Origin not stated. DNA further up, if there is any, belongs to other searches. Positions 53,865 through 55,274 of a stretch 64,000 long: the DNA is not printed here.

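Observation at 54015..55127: Release-factor-like (aeRF1/Pelota superfamily) gene wedged between the catalytic and B12-binding subunits of an acyl-CoA mutase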

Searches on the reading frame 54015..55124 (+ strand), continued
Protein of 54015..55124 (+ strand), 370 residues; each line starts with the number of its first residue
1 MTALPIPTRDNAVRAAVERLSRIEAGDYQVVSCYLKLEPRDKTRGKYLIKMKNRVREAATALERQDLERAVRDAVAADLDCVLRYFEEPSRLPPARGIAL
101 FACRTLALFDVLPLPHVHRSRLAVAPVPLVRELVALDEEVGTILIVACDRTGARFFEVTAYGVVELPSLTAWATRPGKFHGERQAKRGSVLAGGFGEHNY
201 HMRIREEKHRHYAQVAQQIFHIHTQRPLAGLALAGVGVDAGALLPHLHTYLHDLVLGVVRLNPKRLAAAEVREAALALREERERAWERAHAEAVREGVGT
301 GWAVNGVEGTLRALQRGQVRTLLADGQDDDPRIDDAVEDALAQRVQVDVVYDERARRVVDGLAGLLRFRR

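Call 39: predict_structure(alignment_id=A2)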
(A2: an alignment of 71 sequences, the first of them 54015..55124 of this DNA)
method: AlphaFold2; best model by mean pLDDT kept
length: 370 residues; sequences in the alignment: 71
mean_pLDDT: 86.7   pTM: 0.72
mean pLDDT of the five models: 86.7, 85.6, 84.7, 84.0, 82.7
residues with pLDDT >= 90: 209; 70-90: 129; 50-70: 24; < 50: 8
segments of 3 or more residues with pLDDT < 50: 1-8
pLDDT, mean of each block of 10 residues (from residue 1): 36 82 93 90 85 93 90 95 92 89 95 85 93 81 91 90 88 68 55 71 88 94 90 87 92 93 90 90 91 94 95 95 89 88 90 90 92
secondary structure, 60 per line:
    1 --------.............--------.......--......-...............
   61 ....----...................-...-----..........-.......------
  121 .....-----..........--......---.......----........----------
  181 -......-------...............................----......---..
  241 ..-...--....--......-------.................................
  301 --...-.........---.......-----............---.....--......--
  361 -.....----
elements in order: H9-21 E30-36 H39-44 H46-64 H69-87 E97-103 E108-114 E121-125 H131-140 E143-148 E152-158 E163-170 H182-187 H195-225 E230-235 H239-242 H249-252 E255-260 H268-300 E303-305 H307-315 E319-325 H331-342 E346-350 H353-358 E362-366

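Call 42: fold_search(model_id=the predicted structure, library=pdb)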
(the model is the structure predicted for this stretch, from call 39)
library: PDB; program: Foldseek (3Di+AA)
matches with E <= 10: 1344; with E <= 0.001: 46
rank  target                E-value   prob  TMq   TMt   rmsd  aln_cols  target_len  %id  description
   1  8v9j_z                9.3e-21  1.00  0.58  0.59   7.2       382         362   19  Cryo-EM structure of the Mycobacterium smegmatis 70S ribosome in complex with hibernation factor Msmeg1130 (Balon) (St (released 2024-02-07)
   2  8v9l_z                5.6e-20  1.00  0.57  0.57   7.0       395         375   19  Cryo-EM structure of the Mycobacterium smegmatis 70S ribosome in complex with hibernation factor Msmeg1130 (Balon) and (released 2024-02-07)
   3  4af1                  5.1e-18  1.00  0.48  0.44  13.0       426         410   18  Archeal Release Factor aRF1 (released 2013-03-20)
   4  3agk                  1.2e-17  1.00  0.28  0.30  16.5       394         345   17  Crystal structure of archaeal translation termination factor, aRF1 (released 2010-11-03)
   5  3vmf_B                5.5e-17  1.00  0.32  0.33  14.6       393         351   18  Archaeal protein (released 2012-07-25)
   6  6xa1_j                2.2e-16  1.00  0.51  0.51  11.8       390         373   17  Structure of a drug-like compound stalled human translation termination complex (released 2020-10-07)
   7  9i2d_CR               1.1e-15  1.00  0.50  0.45  12.3       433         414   15  NMT1-NAC bound human RNC with 10 amino acid ARF1-linker (released 2026-02-04)
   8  8rd8_B                3.2e-15  1.00  0.48  0.50   9.2       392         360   14  Cryo-EM structure of P. urativorans 70S ribosome in complex with hibernation factors Balon and RaiA (structure 1). (released 2024-02-21)
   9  5lzv_ii               5.1e-15  1.00  0.50  0.45  12.6       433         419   15  Structure of the mammalian ribosomal termination complex with accommodated eRF1(AAQ) and ABCE1. (released 2016-11-30)
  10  8rdv_B                5.4e-15  1.00  0.49  0.49   9.3       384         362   13  Cryo-EM structure of P. urativorans 70S ribosome in complex with hibernation factor Balon, mRNA and P-site tRNA (struc (released 2024-02-21)
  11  5lzu_ii               6.5e-15  1.00  0.48  0.43  13.0       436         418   15  Structure of the mammalian ribosomal termination complex with accommodated eRF1 (released 2016-11-30)
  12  3jag_ii               1.7e-14  1.00  0.48  0.44  12.3       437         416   16  Structure of a mammalian ribosomal termination complex with ABCE1, eRF1(AAQ), and the UAA stop codon (released 2015-08-12)
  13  8ip8_bl               3.4e-14  1.00  0.46  0.40  12.5       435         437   17  Wheat 80S ribosome stalled on AUG-Stop boron dependently (released 2024-02-21)
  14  8v9k_z                4.1e-14  1.00  0.53  0.54   8.4       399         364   17  Cryo-EM structure of the Mycobacterium smegmatis 70S ribosome in complex with hibernation factor Rv2629 (Balon) (Struc (released 2024-02-07)
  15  3e1y_A                4.6e-14  1.00  0.45  0.44  13.7       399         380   18  Crystal structure of human eRF1/eRF3 complex (released 2009-05-19)
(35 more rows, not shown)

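Call 51: find_related_loci(query=A4, collection=metagenome_contigs, flank=5000)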
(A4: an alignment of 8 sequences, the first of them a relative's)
Query A4 (395 aa) in metagenome_contigs; peptide patterns used: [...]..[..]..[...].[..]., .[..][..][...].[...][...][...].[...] (x = any residue, [..] = any of these).
600 stretches matched a pattern (row limit reached: there are more); 192 encode a relative of the query (tblastn E <= 1e-3); the best 80 are kept; 80 distinct loci.
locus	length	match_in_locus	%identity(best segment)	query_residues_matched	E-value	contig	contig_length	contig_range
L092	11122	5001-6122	52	23-394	8e-113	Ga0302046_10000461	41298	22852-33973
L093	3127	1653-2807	47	12-395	1e-109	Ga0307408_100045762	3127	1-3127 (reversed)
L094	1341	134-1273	47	12-390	1e-113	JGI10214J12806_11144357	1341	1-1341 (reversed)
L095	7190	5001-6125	48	21-395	3e-105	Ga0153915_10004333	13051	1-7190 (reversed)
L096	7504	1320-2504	46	2-395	5e-101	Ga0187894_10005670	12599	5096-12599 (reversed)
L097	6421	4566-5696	46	21-395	1e-99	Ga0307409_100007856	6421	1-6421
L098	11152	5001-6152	46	14-395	9e-98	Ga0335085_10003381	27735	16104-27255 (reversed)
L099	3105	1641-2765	46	23-395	9e-100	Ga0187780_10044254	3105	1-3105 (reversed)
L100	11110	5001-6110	44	26-395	2e-96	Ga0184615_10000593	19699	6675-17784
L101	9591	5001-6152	45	14-395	8e-94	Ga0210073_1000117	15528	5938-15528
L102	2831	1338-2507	44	1-392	7e-96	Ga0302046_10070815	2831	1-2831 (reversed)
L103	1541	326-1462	45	20-395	2e-99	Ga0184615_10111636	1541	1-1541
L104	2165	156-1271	42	26-395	2e-95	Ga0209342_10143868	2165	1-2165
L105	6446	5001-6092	45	34-395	2e-90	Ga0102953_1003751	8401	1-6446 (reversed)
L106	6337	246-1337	45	34-395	2e-90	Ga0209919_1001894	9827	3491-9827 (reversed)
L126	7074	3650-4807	40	12-395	5e-80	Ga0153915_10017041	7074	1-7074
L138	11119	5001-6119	42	23-395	1e-76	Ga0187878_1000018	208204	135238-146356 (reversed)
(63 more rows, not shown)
